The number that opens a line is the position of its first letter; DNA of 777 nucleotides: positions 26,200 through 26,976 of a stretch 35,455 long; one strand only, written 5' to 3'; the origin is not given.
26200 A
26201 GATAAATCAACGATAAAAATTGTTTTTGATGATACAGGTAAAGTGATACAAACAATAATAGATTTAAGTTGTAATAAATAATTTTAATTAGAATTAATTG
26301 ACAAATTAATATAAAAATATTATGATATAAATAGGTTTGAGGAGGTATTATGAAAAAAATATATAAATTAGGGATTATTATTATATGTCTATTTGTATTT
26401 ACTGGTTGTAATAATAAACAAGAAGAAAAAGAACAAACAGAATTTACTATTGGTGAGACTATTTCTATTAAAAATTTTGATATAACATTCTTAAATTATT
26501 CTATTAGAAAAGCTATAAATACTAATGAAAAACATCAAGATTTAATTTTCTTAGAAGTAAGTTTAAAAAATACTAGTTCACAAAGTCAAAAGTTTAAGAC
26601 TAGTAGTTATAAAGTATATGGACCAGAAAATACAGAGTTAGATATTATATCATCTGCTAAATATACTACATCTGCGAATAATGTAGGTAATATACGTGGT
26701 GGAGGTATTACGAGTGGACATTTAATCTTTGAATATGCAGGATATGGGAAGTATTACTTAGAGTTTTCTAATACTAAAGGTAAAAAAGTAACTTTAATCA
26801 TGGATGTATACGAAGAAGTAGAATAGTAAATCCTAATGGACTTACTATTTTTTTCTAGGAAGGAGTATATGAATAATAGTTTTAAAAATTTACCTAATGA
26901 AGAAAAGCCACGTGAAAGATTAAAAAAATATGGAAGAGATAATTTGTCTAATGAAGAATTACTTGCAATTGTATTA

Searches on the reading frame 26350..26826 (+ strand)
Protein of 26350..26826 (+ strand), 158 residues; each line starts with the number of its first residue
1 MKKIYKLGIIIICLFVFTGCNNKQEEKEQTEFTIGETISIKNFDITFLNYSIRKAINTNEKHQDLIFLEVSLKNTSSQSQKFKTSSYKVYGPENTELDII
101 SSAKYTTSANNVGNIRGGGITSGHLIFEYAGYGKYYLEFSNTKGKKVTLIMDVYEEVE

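Call 5: search_protein_families(library=pfam, proteins=[window:26350-26826:+], max_evalue=0.1)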
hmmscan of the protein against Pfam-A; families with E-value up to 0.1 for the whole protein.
window:26350-26826:+ (158 aa): 2 families
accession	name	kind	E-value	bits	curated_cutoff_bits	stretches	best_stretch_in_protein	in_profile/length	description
PF11611.13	DUF4352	-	3.9e-07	30.8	25.9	1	33-140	2-113/122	Domain of unknown function (DUF4352)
PF16729.10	DUF5067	-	0.00015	22.1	27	1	21-103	4-84/126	Domain of unknown function (DUF5067)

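Call 6: search_protein_families(library=ncbifam, proteins=[window:26350-26826:+], max_evalue=0.1)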
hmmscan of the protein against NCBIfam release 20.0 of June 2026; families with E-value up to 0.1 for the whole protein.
window:26350-26826:+ (158 aa): 5 families
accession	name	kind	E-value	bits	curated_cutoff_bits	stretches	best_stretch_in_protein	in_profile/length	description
NF041428.1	TrsH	subfamily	0.00085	19.4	150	1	1-86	1-88/149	TrsH/TraH family protein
NF038368.1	P2_Rz1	equivalog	0.013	15.7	27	1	3-29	1-27/85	Rz1-like lysis system protein LysC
NF041193.1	lipo_SP0191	subfamily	0.022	14.8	75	1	1-39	1-37/190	SP0191 family lipoprotein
NF043050.1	DisulfRedDsbH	equivalog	0.024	14.7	190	1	1-67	1-63/166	disulfide reductase DsbH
NF050142.1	PG1828_fam_lipo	equivalog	0.071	13.8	50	0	1-33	1-33/59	PG1828 family lipoprotein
